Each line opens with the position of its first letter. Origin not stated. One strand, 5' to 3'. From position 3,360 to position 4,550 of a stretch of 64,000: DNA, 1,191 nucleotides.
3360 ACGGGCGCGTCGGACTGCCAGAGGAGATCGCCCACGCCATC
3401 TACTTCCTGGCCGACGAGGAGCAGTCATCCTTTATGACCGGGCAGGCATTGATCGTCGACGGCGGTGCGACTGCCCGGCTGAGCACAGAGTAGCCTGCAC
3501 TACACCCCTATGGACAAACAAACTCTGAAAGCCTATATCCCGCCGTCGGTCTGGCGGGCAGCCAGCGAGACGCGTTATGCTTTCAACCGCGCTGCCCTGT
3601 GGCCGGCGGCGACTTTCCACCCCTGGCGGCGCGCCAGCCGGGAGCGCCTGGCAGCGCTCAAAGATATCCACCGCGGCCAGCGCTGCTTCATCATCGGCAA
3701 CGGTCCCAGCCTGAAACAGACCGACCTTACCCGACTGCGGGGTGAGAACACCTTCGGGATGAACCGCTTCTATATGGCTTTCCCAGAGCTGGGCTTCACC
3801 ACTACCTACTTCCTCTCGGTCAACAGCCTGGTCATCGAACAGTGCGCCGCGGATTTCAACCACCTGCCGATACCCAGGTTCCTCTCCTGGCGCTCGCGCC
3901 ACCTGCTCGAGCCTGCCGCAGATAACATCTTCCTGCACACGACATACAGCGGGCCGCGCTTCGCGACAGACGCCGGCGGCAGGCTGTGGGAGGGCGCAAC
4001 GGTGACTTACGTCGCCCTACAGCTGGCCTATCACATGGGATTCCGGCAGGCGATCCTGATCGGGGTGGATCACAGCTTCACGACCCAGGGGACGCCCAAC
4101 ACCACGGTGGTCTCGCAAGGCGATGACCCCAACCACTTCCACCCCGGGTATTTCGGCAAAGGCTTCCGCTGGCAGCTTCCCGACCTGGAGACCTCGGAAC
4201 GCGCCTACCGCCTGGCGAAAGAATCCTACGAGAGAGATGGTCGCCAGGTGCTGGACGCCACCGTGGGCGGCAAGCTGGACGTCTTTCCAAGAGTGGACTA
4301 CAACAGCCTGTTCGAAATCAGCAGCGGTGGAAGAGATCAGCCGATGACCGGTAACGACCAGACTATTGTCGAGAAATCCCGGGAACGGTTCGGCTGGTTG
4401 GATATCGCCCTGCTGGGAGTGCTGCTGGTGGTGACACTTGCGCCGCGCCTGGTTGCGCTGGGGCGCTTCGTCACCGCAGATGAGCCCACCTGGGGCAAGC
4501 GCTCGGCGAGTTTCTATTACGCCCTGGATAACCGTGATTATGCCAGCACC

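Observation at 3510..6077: Fusion of a cytoplasmic sialyltransferase-like (GT42/DUF115) domain to a GT-C membrane glycosyltransferase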

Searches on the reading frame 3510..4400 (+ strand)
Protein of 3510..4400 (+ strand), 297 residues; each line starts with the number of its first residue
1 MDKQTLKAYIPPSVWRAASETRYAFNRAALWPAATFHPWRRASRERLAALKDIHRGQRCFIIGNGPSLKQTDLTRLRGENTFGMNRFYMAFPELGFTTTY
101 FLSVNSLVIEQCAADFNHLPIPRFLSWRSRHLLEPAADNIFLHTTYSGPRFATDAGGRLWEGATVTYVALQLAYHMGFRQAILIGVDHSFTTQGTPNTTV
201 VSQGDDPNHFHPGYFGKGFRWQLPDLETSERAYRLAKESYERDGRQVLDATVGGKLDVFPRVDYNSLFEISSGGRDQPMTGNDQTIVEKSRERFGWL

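Call 8: search_solved_structures(query=window:3510-4400:+, max_evalue=10, show_alignments=2)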
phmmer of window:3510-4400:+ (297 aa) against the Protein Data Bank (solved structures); distinct sequences matched with E-value up to 10: 12.
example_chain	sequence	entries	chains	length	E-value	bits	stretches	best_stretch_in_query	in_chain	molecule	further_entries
7upp_A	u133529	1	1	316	0.00083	21.7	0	219-253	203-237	DHT03 protein A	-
7upq_A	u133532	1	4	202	0.015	17.6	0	219-263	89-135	DHT03 protein A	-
7upp_B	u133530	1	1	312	0.023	17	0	205-246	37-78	DHT03 protein B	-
1ro8_A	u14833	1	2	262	0.13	14.5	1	58-89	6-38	alpha-2,3/8-sialyltransferase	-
2drj_A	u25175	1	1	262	0.13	14.5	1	58-89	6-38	Alpha-2,3/8-sialyltransferase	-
2x63_A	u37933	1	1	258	0.17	14.1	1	58-90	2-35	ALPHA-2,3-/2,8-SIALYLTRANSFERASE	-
2x61_A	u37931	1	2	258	0.17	14.1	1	58-89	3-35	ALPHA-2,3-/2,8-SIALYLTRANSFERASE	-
2x62_A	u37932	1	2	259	0.17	14.1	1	58-89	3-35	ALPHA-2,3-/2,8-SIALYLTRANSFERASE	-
1ro7_A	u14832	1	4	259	0.17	14.1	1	58-89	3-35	alpha-2,3/8-sialyltransferase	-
2wqq_A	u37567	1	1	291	0.22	13.7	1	58-89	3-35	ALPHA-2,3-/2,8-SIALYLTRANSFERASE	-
2p2v_A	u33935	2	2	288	0.99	11.6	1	56-89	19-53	Alpha-2,3-sialyltransferase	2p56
3bw8_A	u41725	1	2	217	1.6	10.9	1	185-214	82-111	Mono-ADP-ribosyltransferase C3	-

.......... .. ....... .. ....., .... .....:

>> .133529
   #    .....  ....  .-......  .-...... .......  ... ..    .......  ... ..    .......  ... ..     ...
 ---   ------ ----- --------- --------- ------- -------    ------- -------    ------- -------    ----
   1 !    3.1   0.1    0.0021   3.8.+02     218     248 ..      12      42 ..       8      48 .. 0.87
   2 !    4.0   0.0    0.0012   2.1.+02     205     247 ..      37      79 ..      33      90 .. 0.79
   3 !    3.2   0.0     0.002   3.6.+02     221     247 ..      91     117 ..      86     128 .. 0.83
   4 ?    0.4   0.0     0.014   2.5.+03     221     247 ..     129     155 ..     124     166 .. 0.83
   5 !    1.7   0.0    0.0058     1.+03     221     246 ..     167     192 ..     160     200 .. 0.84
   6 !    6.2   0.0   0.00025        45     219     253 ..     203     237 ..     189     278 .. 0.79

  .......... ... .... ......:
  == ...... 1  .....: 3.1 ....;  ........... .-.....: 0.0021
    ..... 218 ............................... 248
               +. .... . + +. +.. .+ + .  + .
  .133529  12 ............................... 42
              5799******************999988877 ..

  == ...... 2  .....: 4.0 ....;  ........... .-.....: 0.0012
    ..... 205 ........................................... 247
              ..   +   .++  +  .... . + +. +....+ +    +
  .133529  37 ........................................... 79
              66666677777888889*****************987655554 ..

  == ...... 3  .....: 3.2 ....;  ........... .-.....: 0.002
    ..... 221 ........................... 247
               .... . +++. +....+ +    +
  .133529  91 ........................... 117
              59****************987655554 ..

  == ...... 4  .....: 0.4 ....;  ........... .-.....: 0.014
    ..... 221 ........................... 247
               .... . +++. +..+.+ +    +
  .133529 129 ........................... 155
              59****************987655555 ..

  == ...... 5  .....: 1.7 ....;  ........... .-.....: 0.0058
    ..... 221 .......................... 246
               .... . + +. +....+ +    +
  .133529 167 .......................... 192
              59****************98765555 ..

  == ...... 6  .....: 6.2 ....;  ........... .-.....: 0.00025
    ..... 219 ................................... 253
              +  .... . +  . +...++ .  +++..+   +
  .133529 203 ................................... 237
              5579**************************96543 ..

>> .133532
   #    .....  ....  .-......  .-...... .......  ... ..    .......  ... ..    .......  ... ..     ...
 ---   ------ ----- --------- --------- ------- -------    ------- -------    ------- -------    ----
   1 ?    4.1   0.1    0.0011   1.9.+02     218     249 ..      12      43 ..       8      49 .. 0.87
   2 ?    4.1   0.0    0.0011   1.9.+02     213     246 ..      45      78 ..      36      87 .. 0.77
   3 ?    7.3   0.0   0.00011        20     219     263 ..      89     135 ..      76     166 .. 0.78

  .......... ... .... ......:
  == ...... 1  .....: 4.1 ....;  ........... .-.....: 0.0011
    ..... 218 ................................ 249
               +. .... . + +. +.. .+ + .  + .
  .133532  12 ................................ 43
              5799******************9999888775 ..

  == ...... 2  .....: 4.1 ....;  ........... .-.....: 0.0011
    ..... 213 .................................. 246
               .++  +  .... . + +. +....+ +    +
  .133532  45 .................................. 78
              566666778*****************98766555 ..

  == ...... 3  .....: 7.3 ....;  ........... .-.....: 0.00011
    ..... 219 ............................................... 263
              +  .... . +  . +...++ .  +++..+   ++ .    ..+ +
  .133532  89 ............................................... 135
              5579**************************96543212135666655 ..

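Call 19: find_related_loci(query=window:3510-4344:+, collection=genome_contigs, flank=4000)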
Query window:3510-4344:+ (278 aa) in genome_contigs; peptide patterns used: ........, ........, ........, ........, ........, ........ (x = any residue, [..] = any of these).
563 stretches matched a pattern; 523 encode a relative of the query (tblastn E <= 1e-3); the best 80 are kept; 80 distinct loci.
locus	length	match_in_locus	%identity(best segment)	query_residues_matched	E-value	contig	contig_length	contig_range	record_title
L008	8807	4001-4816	89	1-272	5e-171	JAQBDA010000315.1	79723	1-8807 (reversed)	MAG: Chloroflexota bacterium isolate MAG_401_bin-08 401_bin-08_ctg-315, whole genome shotgun sequence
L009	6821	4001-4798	79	3-268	2e-147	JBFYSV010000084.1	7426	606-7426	MAG: Anaerolineae bacterium isolate PPR_0249 PPR_0249.fa_k121_718481, whole genome shotgun sequence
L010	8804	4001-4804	77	1-268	2e-145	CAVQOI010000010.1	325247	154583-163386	MAG: uncultured Chloroflexia bacterium isolate MFD09964.bin.1.234 genome assembly, contig: contig_39323, whole genome sh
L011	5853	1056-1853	77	3-268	2e-142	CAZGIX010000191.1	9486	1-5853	MAG TPA_asm: uncultured Anaerolineaceae bacterium isolate binchicken_co259_18 genome assembly, contig: NODE_5697_length_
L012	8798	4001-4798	77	3-268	7e-142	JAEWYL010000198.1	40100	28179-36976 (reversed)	MAG: Chloroflexota bacterium isolate OH_SFB_172 k127_997779, whole genome shotgun sequence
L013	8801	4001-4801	77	3-269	2e-139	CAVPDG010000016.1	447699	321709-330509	MAG: uncultured Chloroflexia bacterium isolate MFD00032.bin.2.110 genome assembly, contig: contig_38540, whole genome sh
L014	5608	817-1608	77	4-267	6e-139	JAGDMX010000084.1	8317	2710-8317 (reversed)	MAG: Chloroflexota bacterium isolate CTSoil_045 scaffold_9136, whole genome shotgun sequence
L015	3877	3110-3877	77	1-256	2e-142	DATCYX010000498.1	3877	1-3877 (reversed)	MAG TPA_asm: Anaerolineales bacterium isolate SMAG_U55 k141_156973, whole genome shotgun sequence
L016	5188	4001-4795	77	3-268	9e-138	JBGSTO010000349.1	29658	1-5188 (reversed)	MAG: Anaerolineales bacterium isolate JTS-AC409 k141_2844770, whole genome shotgun sequence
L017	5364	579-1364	75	4-265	9e-137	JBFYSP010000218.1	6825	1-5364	MAG: Anaerolineae bacterium isolate PPR_0243 PPR_0243_bin.14.fa_k121_1055793, whole genome shotgun sequence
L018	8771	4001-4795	74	4-268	1e-135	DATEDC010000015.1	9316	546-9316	MAG TPA_asm: Anaerolineales bacterium isolate SMAG_U8288 k141_973689, whole genome shotgun sequence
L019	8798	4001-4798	71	3-268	4e-135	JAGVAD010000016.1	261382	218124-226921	MAG: Anaerolineales bacterium isolate DeMMO6_43 c_000000097205, whole genome shotgun sequence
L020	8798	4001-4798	73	3-268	5e-134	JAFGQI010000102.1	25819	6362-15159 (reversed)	MAG: Anaerolineales bacterium isolate Zod_Metabat.740 k87_7604694, whole genome shotgun sequence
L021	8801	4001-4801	71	3-269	2e-133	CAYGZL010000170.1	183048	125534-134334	MAG TPA_asm: uncultured Anaerolineaceae bacterium isolate ERP119294_co2_361 genome assembly, contig: k141_1926357, whole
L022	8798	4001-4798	70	3-268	1e-132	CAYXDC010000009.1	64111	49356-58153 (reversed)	MAG TPA_asm: uncultured Anaerolineaceae bacterium isolate binchicken_co259_227 genome assembly, contig: NODE_110_length_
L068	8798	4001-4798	68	3-268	2e-123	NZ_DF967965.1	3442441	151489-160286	Anaerolinea thermolimosa strain IMO-1, whole genome shotgun sequence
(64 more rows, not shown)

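Call 24: search_protein_families(library=ncbifam, proteins=[window:3510-4343:+, L068:1589-3238:+], max_evalue=0.001)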
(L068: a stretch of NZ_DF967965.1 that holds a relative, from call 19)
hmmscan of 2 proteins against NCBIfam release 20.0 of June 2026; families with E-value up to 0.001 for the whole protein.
window:3510-4343:+ (278 aa): 0 families

L068:1589-3238:+ (549 aa): 0 families

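Call 25: search_protein_families(library=pfam, proteins=[L068:1589-3238:+, L068:5711-7432:+], max_evalue=0.0001)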
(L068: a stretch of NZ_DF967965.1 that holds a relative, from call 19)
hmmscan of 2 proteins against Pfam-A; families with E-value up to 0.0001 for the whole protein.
L068:1589-3238:+ (549 aa): 0 families

L068:5711-7432:+ (573 aa): 1 family
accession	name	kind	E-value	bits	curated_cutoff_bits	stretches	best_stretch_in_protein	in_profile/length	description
PF13231.12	PMT_2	-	2.9e-08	34.5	26.1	1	101-251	5-147/160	Dolichyl-phosphate-mannose-protein mannosyltransferase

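Call 27: find_homologous_proteins(query=window:3510-4343:+, max_evalue=0.001)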
Query window:3510-4343:+ (278 aa): 7518 proteins with E <= 0.001 among 8000 candidates; the best 120 are listed.
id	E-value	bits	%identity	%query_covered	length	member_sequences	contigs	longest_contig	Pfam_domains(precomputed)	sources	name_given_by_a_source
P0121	7.3e-161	552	86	98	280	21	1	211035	PF01973.24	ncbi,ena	-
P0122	1.2e-156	538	83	97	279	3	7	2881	PF01973.24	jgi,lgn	jgi:hypothetical protein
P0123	2.0e-149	514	80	97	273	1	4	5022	PF01973.24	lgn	-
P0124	3.6e-149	514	82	96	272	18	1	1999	PF01973.24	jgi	jgi:hypothetical protein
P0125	9.3e-146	502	79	96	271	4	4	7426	PF01973.24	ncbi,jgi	-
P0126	2.0e-144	498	80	96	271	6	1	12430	PF01973.24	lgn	-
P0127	8.0e-144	496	78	96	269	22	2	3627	PF01973.24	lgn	-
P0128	8.1e-144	496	78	95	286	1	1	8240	PF01973.24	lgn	-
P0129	1.8e-143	495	77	96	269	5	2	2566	PF01973.24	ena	-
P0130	2.2e-143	495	79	96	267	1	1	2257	PF01973.24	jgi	jgi:hypothetical protein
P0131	2.2e-142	491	77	96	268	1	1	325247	PF01973.24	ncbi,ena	-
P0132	1.8e-141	488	76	96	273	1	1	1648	PF01973.24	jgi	jgi:hypothetical protein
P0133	6.4e-141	487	79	96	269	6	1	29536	PF01973.24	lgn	-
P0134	3.4e-140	484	77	96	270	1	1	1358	PF01973.24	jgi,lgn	jgi:hypothetical protein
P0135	8.2e-140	483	76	96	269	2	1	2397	PF01973.24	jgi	jgi:hypothetical protein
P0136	8.2e-140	483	77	96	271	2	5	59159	PF01973.24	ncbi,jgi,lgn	-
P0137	1.4e-139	482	77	95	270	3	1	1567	PF01973.24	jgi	jgi:hypothetical protein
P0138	1.6e-139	482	78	96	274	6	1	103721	PF01973.24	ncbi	-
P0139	2.6e-139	481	76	96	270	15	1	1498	PF01973.24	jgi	-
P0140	3.2e-139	481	77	96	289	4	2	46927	PF01973.24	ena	-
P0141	4.3e-139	481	77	95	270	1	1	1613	PF01973.24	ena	-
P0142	4.5e-139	480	78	96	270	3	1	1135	PF01973.24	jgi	jgi:hypothetical protein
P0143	5.1e-139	480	77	95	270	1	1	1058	PF01973.24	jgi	jgi:hypothetical protein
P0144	6.9e-139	480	77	95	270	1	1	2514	PF01973.24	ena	-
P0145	9.5e-139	479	75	96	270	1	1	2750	PF01973.24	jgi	jgi:hypothetical protein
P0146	1.1e-138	479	76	96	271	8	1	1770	PF01973.24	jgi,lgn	-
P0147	1.2e-138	479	74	99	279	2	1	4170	PF01973.24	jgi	jgi:hypothetical protein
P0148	1.5e-138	479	76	96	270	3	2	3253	PF01973.24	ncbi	-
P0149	1.5e-138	479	75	96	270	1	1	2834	PF01973.24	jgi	jgi:hypothetical protein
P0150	2.8e-138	478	76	96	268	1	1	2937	PF01973.24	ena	-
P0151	2.8e-138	478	75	96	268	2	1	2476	PF01973.24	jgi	jgi:hypothetical protein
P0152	3.7e-138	477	75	96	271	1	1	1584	PF01973.24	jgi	jgi:6-hydroxymethylpterin diphosphokinase MptE-like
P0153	4.2e-138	477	76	96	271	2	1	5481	PF01973.24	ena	-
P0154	6.3e-138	477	75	96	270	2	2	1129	PF01973.24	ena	-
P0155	6.5e-138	477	77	96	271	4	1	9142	PF01973.24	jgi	jgi:hypothetical protein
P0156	6.6e-138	477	78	95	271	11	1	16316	PF01973.24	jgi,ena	-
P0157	7.3e-138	477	76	96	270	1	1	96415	PF01973.24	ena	-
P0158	8.1e-138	476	77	96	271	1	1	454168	PF01973.24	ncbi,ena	-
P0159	1.4e-137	476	77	95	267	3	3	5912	PF01973.24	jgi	jgi:hypothetical protein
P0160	1.5e-137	475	77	95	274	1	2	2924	PF01973.24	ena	-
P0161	2.2e-137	475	76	96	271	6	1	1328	PF01973.24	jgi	-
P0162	2.7e-137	475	75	96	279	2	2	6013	PF01973.24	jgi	jgi:hypothetical protein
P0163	4.0e-137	474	75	96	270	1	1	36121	PF01973.24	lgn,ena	-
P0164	5.9e-137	474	75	96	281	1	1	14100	PF01973.24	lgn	-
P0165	6.5e-137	473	75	95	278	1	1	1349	PF01973.24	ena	-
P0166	7.2e-137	473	74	96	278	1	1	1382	PF01973.24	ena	-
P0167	7.4e-137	473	74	96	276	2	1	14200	PF01973.24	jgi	jgi:hypothetical protein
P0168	7.9e-137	473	76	96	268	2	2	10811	PF01973.24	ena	-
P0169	1.0e-136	473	76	96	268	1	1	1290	PF01973.24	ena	-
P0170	1.5e-136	472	77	95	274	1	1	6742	PF01973.24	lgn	-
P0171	1.9e-136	472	74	96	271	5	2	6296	PF01973.24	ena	-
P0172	1.9e-136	472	75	96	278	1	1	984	PF01973.24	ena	-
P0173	3.5e-136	471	75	96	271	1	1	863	PF01973.24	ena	-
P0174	3.5e-136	471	76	95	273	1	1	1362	PF01973.24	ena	-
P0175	4.0e-136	471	76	96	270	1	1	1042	PF01973.24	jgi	jgi:hypothetical protein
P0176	6.2e-136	470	75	96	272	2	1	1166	PF01973.24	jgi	jgi:6-hydroxymethylpterin diphosphokinase MptE-like protein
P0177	6.7e-136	470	75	96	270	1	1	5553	PF01973.24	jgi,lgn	jgi:hypothetical protein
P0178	6.9e-136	470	74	96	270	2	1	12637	PF01973.24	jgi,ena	-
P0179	7.0e-136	470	75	96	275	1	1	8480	PF01973.24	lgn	-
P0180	1.0e-135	469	73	96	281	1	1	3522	PF01973.24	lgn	-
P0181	1.2e-135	469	75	96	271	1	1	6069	PF01973.24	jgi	jgi:hypothetical protein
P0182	1.9e-135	469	72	96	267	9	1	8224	PF01973.24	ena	-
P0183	2.2e-135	468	75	96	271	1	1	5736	PF01973.24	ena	-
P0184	2.2e-135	468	75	96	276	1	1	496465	PF01973.24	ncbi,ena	-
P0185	2.8e-135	468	74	96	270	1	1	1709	PF01973.24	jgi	jgi:hypothetical protein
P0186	3.1e-135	468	76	95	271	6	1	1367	PF01973.24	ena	-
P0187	3.5e-135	468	74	96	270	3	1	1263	PF01973.24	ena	-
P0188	3.5e-135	468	76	96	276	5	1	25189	PF01973.24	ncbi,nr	ncbi:MAG TPA: 6-hydroxymethylpterin diphosphokinase MptE-like protein [Anaerolineales bacterium]|nr:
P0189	4.4e-135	467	76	96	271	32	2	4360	PF01973.24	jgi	jgi:hypothetical protein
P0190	5.0e-135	467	75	96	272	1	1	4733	PF01973.24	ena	-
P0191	5.2e-135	467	77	93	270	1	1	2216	PF01973.24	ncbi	-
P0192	5.6e-135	467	74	96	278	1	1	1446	PF01973.24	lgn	-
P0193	9.0e-135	466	74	96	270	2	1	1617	PF01973.24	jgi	-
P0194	9.3e-135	466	74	96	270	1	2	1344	PF01973.24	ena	-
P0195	1.6e-134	466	75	94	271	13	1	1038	PF01973.24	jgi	-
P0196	1.7e-134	465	73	97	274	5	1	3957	PF01973.24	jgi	jgi:hypothetical protein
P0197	1.8e-134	465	73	96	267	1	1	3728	PF01973.24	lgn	-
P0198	2.4e-134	465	73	96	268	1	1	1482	PF01973.24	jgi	jgi:hypothetical protein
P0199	2.5e-134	465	74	95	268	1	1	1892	PF01973.24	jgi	jgi:hypothetical protein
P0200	2.5e-134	465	76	94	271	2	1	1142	PF01973.24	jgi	jgi:hypothetical protein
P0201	3.0e-134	465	73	96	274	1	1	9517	PF01973.24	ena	-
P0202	3.3e-134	465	74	96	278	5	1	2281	PF01973.24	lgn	-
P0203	3.4e-134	464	73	95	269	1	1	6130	PF01973.24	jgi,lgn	-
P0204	4.1e-134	464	73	96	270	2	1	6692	PF01973.24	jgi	-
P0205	6.0e-134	464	74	96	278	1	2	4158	PF01973.24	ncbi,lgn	ncbi:MAG TPA: 6-hydroxymethylpterin diphosphokinase MptE-like protein [Anaerolineales bacterium]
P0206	6.7e-134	464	74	96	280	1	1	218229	PF01973.24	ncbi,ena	-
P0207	7.5e-134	463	75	96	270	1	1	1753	PF01973.24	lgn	-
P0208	8.5e-134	463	74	96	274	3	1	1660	PF01973.24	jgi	jgi:hypothetical protein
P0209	9.5e-134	463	76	93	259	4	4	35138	PF01973.24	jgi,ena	-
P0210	1.0e-133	463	73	96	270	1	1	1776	PF01973.24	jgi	jgi:hypothetical protein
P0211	1.2e-133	463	74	96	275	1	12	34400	PF01973.24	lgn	-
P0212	1.3e-133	463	74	96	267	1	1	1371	PF01973.24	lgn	-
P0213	1.3e-133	463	73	96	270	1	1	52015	PF01973.24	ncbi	-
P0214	1.5e-133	462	73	96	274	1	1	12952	PF01973.24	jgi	-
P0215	1.6e-133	462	73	96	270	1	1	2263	PF01973.24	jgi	jgi:hypothetical protein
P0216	1.8e-133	462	72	95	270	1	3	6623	PF01973.24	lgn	-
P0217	2.0e-133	462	73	96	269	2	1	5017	PF01973.24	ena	-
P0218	2.3e-133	462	73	95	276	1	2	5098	PF01973.24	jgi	jgi:hypothetical protein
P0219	4.4e-133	461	71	96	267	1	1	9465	PF01973.24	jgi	-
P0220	5.2e-133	461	74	96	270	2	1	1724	PF01973.24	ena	-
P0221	5.7e-133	460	75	95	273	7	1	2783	PF01973.24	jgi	jgi:6-hydroxymethylpterin diphosphokinase MptE-like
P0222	5.8e-133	460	72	95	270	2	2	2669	PF01973.24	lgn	-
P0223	6.5e-133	460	74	95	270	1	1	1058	PF01973.24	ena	-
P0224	6.9e-133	460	75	95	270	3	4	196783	PF01973.24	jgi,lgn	jgi:hypothetical protein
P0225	7.3e-133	460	74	95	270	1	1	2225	PF01973.24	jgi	jgi:hypothetical protein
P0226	7.3e-133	460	74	96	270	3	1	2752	PF01973.24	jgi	jgi:hypothetical protein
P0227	7.4e-133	460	72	95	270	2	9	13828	PF01973.24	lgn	-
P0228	9.0e-133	460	73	96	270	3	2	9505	PF01973.24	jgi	jgi:hypothetical protein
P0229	1.1e-132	459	72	96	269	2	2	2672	PF01973.24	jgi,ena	jgi:hypothetical protein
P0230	1.2e-132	459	72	95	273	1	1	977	PF01973.24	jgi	jgi:hypothetical protein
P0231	1.5e-132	459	74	96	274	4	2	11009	PF01973.24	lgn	-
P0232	1.8e-132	459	74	96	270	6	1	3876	PF01973.24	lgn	-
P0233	2.2e-132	459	74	95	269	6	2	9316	PF01973.24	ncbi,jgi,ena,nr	ncbi:MAG TPA: 6-hydroxymethylpterin diphosphokinase MptE-like protein [Anaerolineales bacterium]|nr:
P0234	2.2e-132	459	73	96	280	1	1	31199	PF01973.24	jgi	jgi:hypothetical protein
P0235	2.7e-132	458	71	95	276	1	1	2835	PF01973.24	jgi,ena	jgi:hypothetical protein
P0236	3.2e-132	458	74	96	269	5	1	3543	PF01973.24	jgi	jgi:hypothetical protein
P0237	4.7e-132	457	73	96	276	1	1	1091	PF01973.24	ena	-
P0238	5.0e-132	457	73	96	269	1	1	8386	PF01973.24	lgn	-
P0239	5.1e-132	457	71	96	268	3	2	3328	PF01973.24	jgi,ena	-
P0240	5.4e-132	457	73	96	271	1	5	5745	PF01973.24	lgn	-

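Call 41: predict_structure(alignment_id=A2)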
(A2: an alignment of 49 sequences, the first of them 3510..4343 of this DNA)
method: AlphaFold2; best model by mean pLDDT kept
length: 278 residues; sequences in the alignment: 49
mean_pLDDT: 91.7   pTM: 0.86
mean pLDDT of the five models: 91.7, 90.6, 90.5, 89.7, 87.2
residues with pLDDT >= 90: 211; 70-90: 56; 50-70: 9; < 50: 2
segments of 3 or more residues with pLDDT < 50: none
pLDDT, mean of each block of 10 residues (from residue 1): 84 87 78 80 96 98 96 97 97 97 97 96 96 94 89 93 90 98 92 90 91 93 93 97 98 95 93 52
secondary structure, 60 per line:
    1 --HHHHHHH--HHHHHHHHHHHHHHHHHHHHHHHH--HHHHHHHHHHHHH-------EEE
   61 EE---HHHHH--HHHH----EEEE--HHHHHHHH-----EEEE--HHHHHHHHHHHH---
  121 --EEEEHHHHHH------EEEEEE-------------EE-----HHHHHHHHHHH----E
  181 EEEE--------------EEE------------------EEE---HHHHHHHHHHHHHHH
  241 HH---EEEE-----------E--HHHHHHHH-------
elements in order: H3-9 H12-35 H38-50 E58-62 H66-70 H73-76 E81-84 H87-94 E100-103 H106-117 E123-126 H127-132 E139-144 H165-175 E180-184 E199-201 E220-222 H226-242 E246-249 H264-271
